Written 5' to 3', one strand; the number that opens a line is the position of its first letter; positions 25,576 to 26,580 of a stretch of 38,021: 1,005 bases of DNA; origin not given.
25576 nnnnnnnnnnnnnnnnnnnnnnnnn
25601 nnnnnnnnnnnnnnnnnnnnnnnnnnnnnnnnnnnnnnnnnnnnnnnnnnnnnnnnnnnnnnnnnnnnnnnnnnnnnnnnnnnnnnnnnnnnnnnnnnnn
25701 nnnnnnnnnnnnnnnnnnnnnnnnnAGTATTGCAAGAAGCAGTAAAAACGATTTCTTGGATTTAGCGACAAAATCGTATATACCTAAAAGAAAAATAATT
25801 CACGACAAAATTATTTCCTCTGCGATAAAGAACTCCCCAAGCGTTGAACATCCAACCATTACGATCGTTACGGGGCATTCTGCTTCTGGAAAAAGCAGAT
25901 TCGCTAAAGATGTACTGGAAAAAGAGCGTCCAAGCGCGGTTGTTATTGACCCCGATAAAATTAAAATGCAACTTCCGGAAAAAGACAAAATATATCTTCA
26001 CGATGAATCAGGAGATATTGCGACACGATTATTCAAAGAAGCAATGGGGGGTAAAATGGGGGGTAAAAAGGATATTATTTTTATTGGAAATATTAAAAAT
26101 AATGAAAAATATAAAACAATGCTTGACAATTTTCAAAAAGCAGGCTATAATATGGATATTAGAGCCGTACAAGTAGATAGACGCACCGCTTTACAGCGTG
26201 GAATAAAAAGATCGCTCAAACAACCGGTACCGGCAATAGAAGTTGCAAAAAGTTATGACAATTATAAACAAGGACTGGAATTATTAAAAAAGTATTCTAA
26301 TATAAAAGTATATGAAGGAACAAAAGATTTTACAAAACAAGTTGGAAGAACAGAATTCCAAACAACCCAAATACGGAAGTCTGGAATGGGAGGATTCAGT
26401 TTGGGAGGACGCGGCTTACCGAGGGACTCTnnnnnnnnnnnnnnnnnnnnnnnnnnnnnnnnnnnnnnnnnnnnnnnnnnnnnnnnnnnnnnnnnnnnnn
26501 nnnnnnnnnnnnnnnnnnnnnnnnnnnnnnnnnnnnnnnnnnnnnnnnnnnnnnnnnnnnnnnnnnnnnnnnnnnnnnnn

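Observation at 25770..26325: Zeta-toxin-like P-loop kinase embedded in the 1227-aa probable ejected virion protein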

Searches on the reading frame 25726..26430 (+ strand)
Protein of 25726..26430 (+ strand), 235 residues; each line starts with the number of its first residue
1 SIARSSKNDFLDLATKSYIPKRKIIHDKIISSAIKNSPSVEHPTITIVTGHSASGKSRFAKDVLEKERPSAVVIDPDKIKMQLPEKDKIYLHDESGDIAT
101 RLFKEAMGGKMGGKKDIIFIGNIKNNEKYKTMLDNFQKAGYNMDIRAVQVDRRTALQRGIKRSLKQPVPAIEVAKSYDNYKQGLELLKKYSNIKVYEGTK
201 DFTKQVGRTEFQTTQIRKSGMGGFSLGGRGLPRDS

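Call 3: search_protein_families(library=pfam, proteins=[window:25756-26400:+], max_evalue=1)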
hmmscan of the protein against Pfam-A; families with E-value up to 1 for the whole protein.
window:25756-26400:+ (215 aa): 8 families
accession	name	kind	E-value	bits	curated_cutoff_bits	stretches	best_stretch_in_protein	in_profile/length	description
PF06414.18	Zeta_toxin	-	4.9e-17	62.5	22.3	1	25-181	9-177/199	Zeta toxin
PF13671.12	AAA_33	-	5.2e-10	40.2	27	1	36-163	2-129/143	AAA domain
PF13401.12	AAA_22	-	0.0081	16.9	27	1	32-77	4-45/130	AAA domain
PF13173.12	AAA_14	-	0.02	15.3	27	1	34-134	3-92/129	AAA domain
PF05582.17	Peptidase_U57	-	0.068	12.9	25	0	14-64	133-183/280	YabG peptidase U57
PF02283.22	CobU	-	0.069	13.1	27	1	36-61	1-26/168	Cobinamide kinase / cobinamide phosphate guanyltransferase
PF25199.1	nSTAND_NTPase5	-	0.092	13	34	1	3-47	13-55/145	Novel STAND NTPase 5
PF13191.12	AAA_16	-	0.11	13.5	32.6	1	33-61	24-53/167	AAA ATPase domain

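Call 9: search_solved_structures(query=window:25756-26400:+, max_evalue=1, show_alignments=4)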
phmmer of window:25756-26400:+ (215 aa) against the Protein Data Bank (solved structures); distinct sequences matched with E-value up to 1: 5.
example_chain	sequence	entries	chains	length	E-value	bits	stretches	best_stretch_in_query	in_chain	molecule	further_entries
1gvn_B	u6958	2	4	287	0.0011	21.9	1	21-80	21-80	ZETA | Zeta-toxin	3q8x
2eyu_A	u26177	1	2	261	0.1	15.5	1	35-123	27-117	twitching motility protein PilT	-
6qh2_A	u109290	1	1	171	0.1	15.5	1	100-161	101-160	Polyribonucleotide nucleotidyltransferase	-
2gsz_A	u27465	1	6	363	0.15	15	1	35-123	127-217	twitching motility protein PilT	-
2ewv_A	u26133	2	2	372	0.15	15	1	35-123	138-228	twitching motility protein PilT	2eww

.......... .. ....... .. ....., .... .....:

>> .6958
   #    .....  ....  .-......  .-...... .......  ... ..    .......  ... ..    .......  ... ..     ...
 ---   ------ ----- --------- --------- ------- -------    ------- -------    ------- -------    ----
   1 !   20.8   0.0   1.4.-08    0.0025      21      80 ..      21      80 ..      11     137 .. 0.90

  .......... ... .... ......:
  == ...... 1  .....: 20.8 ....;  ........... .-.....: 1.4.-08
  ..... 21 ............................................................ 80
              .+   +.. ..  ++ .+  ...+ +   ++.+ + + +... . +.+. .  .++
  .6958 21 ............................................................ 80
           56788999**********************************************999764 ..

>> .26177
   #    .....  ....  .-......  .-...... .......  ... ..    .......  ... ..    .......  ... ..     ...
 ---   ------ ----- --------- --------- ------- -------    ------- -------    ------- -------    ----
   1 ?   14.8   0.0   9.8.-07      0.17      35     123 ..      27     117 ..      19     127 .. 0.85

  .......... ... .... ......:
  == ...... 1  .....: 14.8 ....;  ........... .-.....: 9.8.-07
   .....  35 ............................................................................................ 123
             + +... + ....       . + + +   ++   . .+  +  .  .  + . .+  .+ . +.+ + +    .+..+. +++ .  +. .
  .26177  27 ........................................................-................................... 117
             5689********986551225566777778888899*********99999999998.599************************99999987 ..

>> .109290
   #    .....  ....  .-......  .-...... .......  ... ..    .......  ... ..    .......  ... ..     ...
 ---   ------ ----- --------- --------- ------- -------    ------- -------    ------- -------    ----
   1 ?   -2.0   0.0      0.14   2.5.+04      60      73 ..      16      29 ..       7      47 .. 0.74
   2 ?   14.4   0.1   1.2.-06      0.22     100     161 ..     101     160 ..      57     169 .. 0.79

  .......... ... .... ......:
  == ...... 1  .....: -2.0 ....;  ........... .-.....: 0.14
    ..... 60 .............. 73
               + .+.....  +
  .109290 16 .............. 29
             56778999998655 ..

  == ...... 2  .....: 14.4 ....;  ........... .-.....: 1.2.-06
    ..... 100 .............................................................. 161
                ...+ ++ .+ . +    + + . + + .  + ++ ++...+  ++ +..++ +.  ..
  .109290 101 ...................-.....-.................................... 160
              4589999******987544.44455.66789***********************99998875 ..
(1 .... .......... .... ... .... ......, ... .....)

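Call 24: find_homologous_proteins(query=window:25756-26400:+, max_evalue=0.001)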
Query window:25756-26400:+: 217 candidates shared short words with the query, none scored E <= 0.001.

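Call 31: predict_structure(protein=window:25726-26430:+)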
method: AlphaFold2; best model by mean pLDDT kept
length: 235 residues; sequences in the alignment: 1
mean_pLDDT: 38.1   pTM: 0.31
mean pLDDT of the five models: 38.1, 37.0, 36.6, 33.1, 28.4
residues with pLDDT >= 90: 0; 70-90: 0; 50-70: 24; < 50: 211
segments of 3 or more residues with pLDDT < 50: 1-96, 106-125, 139-184, 186-228, 230-232
pLDDT, mean of each block of 10 residues (from residue 1): 40 41 31 31 36 34 35 31 40 48 49 43 48 53 40 30 26 32 45 33 32 34 42 46
secondary structure, 60 per line:
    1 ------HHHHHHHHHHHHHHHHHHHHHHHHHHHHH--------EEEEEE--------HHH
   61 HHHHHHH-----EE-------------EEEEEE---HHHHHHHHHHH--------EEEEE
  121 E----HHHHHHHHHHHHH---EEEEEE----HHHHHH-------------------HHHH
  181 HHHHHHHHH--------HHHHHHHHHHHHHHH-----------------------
elements in order: H7-35 E44-49 H58-67 E88-93 H97-107 E116-121 H126-138 E142-147 H152-157 H177-189 H198-212

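Call 35: search_protein_families(library=padloc, proteins=[window:25756-26400:+], max_evalue=0.1)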
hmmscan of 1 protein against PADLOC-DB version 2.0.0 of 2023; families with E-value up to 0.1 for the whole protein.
window:25756-26400:+ (215 aa): 3 families
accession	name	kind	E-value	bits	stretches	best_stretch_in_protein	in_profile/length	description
PDLC04140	mad8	-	0.00027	18.6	1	30-156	24-113/314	mads_8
PDLC00285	PtuA1|PtuA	-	0.007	13.6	1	24-186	17-172/432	AAA ATPase domain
PDLC00265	PtuA1|PtuA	-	0.019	12.1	0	17-57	12-54/479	AAA ATPase domain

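Call 59: predict_structure(alignment_id=A3)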
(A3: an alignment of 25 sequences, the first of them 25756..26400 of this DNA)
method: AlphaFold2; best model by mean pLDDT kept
length: 215 residues; sequences in the alignment: 25
mean_pLDDT: 88.0   pTM: 0.84
mean pLDDT of the five models: 88.0, 87.6, 87.1, 86.6, 86.5
residues with pLDDT >= 90: 147; 70-90: 46; 50-70: 10; < 50: 12
segments of 3 or more residues with pLDDT < 50: 204-215
pLDDT, mean of each block of 10 residues (from residue 1): 84 96 96 97 93 96 95 86 92 94 93 91 96 97 89 72 89 95 95 80 46 37
secondary structure, 60 per line:
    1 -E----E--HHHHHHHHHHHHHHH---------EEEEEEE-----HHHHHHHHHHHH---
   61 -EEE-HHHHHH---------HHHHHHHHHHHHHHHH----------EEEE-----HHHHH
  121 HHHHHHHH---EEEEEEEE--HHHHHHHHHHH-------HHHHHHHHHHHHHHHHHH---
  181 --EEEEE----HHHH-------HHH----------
elements in order: H10-24 E34-40 H46-57 E62-64 H66-71 H81-96 E107-110 H116-128 E132-139 H142-152 H160-177 E183-187 H192-195

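Call 62: fold_search(model_id=the predicted structure, library=pdb)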
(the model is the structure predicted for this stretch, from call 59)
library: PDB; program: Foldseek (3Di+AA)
matches with E <= 10: 1405; with E <= 0.001: 158
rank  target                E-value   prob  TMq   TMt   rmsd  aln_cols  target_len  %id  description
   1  4z8q_A                2.9e-09  1.00  0.62  0.43   4.9       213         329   16  CRYSTAL STRUCTURE OF AvrRxo1-ORF1:AvrRxo1-ORF2 COMPLEX, SELENOMETHIONINE SUBSTITUTED. (released 2015-09-23)
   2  4z8t_A                3.3e-09  1.00  0.63  0.43   4.7       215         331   18  CRYSTAL STRUCTURE OF AvrRxo1-ORF1:AvrRxo1-ORF2 WITH SULPHATE IONS (released 2015-09-23)
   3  3q8x_B                3.5e-09  1.00  0.69  0.56   3.2       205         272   20  Structure of a toxin-antitoxin system bound to its substrate (released 2011-03-09)
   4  4z8v_A                5.3e-09  1.00  0.63  0.43   4.7       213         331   14  CRYSTAL STRUCTURE OF AVRRXO1-ORF1:-ORF2 COMPLEX, NATIVE. (released 2015-09-23)
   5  3q8x_D                1.2e-08  1.00  0.68  0.55   3.5       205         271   20  Structure of a toxin-antitoxin system bound to its substrate (released 2011-03-09)
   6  1gvn_B                1.2e-08  1.00  0.67  0.54   3.7       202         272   19  Crystal Structure of the Plasmid Maintenance System epsilon/zeta: Meachnism of toxin inactivation and toxin function (released 2003-01-29)
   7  1gvn_D                1.6e-08  1.00  0.66  0.54   4.1       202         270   17  Crystal Structure of the Plasmid Maintenance System epsilon/zeta: Meachnism of toxin inactivation and toxin function (released 2003-01-29)
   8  2p5t_F                2.4e-08  1.00  0.62  0.57   4.5       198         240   18  Molecular and structural characterization of the PezAT chromosomal toxin-antitoxin system of the human pathogen Strept (released 2007-05-15)
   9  4z8u_A                3.5e-08  1.00  0.65  0.44   4.5       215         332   14  CRYSTAL STRUCTURE OF AvrRxo1-ORF1:-ORF2 WITH ATP (released 2015-09-23)
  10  2p5t_H                3.5e-08  1.00  0.57  0.52   5.6       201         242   15  Molecular and structural characterization of the PezAT chromosomal toxin-antitoxin system of the human pathogen Strept (released 2007-05-15)
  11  2p5t_B                8.2e-08  1.00  0.69  0.62   3.5       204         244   17  Molecular and structural characterization of the PezAT chromosomal toxin-antitoxin system of the human pathogen Strept (released 2007-05-15)
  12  2p5t_D                2.8e-07  1.00  0.65  0.58   4.3       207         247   16  Molecular and structural characterization of the PezAT chromosomal toxin-antitoxin system of the human pathogen Strept (released 2007-05-15)
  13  4gp6_B                1.7e-06  1.00  0.56  0.69   4.4       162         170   15  Polynucleotide kinase (released 2012-11-14)
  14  4jt2_B                1.7e-06  1.00  0.55  0.67   4.6       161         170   14  Structure of Clostridium thermocellum polynucleotide kinase bound to CTP (released 2013-08-28)
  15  1uke                  2.8e-06  1.00  0.55  0.60   4.7       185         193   14  UMP/CMP KINASE FROM SLIME MOLD (released 1998-04-29)
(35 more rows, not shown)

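Call 63: fold_search(model_id=the predicted structure, library=viral)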
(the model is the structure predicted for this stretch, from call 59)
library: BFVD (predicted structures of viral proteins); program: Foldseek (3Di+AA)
matches with E <= 10: 1043; with E <= 0.001: 89
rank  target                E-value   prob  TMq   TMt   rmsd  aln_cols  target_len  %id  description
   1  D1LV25                1.2e-12  1.00  0.71  0.18   3.0       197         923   23  (no name in the UniProt tables at hand)
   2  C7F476                1.3e-12  1.00  0.74  0.11   3.0       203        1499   23  (no name in the UniProt tables at hand)
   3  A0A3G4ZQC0            2.4e-11  1.00  0.72  0.64   8.9       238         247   22  Zeta toxin domain-containing protein [Terrestrivirus sp.]
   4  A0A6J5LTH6            2.9e-11  1.00  0.71  0.15   7.8       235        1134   25  Anti-CBASS protein Acb1 [uncultured Caudovirales phage]
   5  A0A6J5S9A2            1.3e-10  1.00  0.71  0.15   3.2       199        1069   21  Zeta toxin domain containing protein [uncultured Caudovirales phage]
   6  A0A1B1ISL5            2.1e-10  1.00  0.73  0.38   6.3       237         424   19  (no name in the UniProt tables at hand)
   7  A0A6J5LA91            3.7e-10  1.00  0.67  0.30   3.3       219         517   21  Zeta toxin domain containing protein [uncultured Caudovirales phage]
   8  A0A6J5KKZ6            4.1e-10  1.00  0.68  0.32   3.5       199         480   22  Zeta toxin domain containing protein [uncultured Caudovirales phage]
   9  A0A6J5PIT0            9.1e-10  1.00  0.68  0.23   3.4       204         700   24  Zeta toxin domain containing protein [uncultured Caudovirales phage]
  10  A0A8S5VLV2            1.4e-09  1.00  0.67  0.36   4.9       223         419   21  (no name in the UniProt tables at hand)
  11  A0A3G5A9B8            4.4e-09  1.00  0.66  0.61   5.7       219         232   20  Zeta toxin domain-containing protein [Harvfovirus sp.]
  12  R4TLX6                8.1e-09  1.00  0.72  0.13   2.5       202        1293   21  (no name in the UniProt tables at hand)
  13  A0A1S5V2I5            8.1e-09  1.00  0.69  0.56   5.5       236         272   17  (no name in the UniProt tables at hand)
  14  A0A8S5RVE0            3.9e-08  1.00  0.68  0.44   5.6       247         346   18  Zeta toxin [Siphoviridae sp. ctHip2]
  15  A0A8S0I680            4.2e-08  1.00  0.57  0.52   3.4       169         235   25  (no name in the UniProt tables at hand)
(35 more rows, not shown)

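Call 64: search_dna_similar(query=window:25756-26400:+, collection=phages, mode=protein, max_evalue=0.001, max_rows=40)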
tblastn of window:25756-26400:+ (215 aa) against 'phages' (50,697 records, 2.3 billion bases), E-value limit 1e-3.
Records with a match: 3; places in all: 3; records where one place covers at least 80% of the query: 0.
Best place of each record, by identity: <60% 3.
By first word of the organism name: Cyanophage 3.
By host as written in the record: - 1; Prochlorococcus MIT9313 1; Prochlorococcus marinus str. MIT 9313 1.
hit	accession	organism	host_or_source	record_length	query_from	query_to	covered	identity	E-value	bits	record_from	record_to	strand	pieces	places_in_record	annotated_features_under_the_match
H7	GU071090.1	Cyanophage PSS2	-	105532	8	155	69%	28.4%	1e-5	51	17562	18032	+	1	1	predicted protein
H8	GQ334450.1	Cyanophage PSS2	Prochlorococcus MIT9313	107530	8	155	69%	28.4%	1e-5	51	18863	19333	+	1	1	minor head protein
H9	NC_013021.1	Cyanophage PSS2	Prochlorococcus marinus str. MIT 9313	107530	8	155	69%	28.4%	1e-5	51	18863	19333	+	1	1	head morphogenesis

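Call 65: get_annotated_region(hit=H9, flank=5000)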
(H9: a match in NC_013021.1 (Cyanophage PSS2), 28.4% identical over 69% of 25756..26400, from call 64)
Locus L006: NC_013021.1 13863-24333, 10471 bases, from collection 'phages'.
description: Cyanophage PSS2, complete genome.
organism: Cyanophage PSS2 (NCBI taxid 658401)
taxonomy: Viruses; Duplodnaviria; Heunggongvirae; Uroviricota; Caudoviricetes
host: Prochlorococcus marinus str. MIT 9313; source: water at 83 meters depth from Atlantic Ocean continental slope water column; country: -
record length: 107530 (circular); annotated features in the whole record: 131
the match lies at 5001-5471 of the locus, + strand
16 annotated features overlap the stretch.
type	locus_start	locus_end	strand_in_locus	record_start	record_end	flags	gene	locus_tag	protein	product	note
CDS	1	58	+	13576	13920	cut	-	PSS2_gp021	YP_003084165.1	hypothetical protein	-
CDS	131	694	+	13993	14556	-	-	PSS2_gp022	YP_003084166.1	hypothetical protein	-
CDS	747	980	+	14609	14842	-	-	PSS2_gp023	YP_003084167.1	hypothetical protein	-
CDS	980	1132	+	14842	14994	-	-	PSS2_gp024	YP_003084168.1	hypothetical protein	-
CDS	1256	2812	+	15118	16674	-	-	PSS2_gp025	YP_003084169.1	portal protein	-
CDS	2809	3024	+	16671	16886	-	-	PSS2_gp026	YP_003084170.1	hypothetical protein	-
CDS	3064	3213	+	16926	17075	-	-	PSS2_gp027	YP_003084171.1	hypothetical protein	-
CDS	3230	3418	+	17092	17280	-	-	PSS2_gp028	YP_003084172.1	hypothetical protein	similar to Syn9_120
CDS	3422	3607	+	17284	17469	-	-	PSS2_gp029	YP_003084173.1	hypothetical protein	-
CDS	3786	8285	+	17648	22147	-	-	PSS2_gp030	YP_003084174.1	head morphogenesis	-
CDS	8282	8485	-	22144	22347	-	-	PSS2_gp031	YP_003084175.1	hypothetical protein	-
CDS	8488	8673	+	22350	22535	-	-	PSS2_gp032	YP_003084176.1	hypothetical protein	-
CDS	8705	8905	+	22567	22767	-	-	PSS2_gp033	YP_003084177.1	hypothetical protein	-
CDS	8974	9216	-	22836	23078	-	-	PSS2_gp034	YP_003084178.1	hypothetical protein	-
CDS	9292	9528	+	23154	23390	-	-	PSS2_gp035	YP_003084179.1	hypothetical protein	-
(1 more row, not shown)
